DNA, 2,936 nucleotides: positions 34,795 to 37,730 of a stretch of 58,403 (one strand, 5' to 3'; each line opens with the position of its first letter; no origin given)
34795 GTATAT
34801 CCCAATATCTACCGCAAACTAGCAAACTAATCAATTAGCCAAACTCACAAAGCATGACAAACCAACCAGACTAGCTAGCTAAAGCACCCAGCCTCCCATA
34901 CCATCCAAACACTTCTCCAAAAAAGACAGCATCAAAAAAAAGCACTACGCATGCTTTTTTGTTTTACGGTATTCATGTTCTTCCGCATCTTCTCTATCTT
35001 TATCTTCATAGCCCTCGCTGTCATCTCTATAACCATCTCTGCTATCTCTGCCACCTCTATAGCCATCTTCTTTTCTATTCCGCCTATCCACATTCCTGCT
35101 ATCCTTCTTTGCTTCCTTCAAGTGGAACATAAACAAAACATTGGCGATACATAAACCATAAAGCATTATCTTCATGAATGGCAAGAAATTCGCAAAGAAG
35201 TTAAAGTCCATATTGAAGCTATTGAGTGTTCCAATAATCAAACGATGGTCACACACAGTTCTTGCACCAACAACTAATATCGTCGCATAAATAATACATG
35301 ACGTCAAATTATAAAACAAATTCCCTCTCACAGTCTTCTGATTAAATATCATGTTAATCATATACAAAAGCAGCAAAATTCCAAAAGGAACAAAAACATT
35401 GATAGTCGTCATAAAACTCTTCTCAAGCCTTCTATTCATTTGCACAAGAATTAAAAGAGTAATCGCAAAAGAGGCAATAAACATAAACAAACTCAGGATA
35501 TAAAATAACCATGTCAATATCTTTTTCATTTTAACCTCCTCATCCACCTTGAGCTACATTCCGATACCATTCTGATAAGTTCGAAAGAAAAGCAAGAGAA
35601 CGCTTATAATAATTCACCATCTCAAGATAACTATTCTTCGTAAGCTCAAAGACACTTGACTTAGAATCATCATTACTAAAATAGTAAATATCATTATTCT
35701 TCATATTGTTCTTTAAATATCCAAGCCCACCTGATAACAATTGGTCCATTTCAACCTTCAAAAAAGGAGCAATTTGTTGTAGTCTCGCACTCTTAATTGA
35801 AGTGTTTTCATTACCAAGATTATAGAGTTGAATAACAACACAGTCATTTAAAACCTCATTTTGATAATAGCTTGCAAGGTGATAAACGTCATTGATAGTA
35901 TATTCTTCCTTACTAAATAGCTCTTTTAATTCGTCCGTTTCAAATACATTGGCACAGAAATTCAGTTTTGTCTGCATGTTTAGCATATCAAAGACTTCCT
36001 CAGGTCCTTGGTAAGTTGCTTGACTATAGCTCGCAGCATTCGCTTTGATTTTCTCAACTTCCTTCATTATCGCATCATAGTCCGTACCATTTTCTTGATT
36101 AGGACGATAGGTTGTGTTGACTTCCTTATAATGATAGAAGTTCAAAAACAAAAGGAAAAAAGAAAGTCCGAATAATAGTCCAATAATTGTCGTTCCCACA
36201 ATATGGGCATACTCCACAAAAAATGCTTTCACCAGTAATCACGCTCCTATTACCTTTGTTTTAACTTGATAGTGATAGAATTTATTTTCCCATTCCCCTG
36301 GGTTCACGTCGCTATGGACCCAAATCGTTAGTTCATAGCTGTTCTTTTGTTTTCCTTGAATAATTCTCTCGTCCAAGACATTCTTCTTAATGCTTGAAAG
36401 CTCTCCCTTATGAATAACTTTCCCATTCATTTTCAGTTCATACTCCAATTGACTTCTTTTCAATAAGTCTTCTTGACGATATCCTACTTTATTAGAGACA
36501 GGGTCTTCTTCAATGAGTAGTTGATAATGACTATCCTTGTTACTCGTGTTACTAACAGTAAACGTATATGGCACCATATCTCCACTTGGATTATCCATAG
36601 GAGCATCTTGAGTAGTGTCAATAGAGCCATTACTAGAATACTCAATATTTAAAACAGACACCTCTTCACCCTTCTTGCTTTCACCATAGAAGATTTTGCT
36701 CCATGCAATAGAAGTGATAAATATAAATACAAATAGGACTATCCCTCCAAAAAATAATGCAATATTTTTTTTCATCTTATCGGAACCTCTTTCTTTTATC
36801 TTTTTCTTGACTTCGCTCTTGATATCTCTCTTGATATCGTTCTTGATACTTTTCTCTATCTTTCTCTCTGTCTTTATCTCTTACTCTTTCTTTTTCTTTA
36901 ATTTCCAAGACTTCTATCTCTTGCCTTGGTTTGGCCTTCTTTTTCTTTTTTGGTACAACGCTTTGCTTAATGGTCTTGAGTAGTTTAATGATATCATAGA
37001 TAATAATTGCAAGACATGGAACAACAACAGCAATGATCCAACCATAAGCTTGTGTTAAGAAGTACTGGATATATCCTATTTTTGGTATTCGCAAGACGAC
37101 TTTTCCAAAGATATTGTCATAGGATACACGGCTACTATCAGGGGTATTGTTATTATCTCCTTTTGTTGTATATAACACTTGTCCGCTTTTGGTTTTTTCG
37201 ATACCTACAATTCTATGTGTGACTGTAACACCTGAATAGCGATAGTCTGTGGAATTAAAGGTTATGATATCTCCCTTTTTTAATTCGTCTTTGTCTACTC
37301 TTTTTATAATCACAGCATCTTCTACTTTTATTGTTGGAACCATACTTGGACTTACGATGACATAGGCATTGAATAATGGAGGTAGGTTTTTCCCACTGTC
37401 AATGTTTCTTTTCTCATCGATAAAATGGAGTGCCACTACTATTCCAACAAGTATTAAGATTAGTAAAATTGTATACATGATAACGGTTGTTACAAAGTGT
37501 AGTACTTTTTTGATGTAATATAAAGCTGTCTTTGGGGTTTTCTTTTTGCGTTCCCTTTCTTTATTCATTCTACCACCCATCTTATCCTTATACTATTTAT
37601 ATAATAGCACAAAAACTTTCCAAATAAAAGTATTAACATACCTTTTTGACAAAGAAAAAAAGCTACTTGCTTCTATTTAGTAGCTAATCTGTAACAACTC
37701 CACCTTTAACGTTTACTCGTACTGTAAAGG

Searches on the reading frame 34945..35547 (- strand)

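Call 3: search_protein_families(library=pfam, proteins=[window:34945-35547:-], max_evalue=0.01)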
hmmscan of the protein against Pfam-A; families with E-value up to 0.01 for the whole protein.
window:34945-35547:- (200 aa): 1 family
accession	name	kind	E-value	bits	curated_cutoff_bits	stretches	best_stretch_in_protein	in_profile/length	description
PF19529.4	DUF6057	-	0.00022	20.7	29.8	1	16-153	124-262/569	Family of unknown function (DUF6057)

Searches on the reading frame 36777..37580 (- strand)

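Call 59: search_protein_families(library=pfam, proteins=[window:36777-37580:-], max_evalue=0.001)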
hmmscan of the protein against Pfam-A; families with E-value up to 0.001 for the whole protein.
window:36777-37580:- (267 aa): 1 family
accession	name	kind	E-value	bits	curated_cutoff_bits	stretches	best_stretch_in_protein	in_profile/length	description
PF10502.14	Peptidase_S26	-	0.00053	20.4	22.9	1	69-127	22-80/168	Signal peptidase, peptidase S26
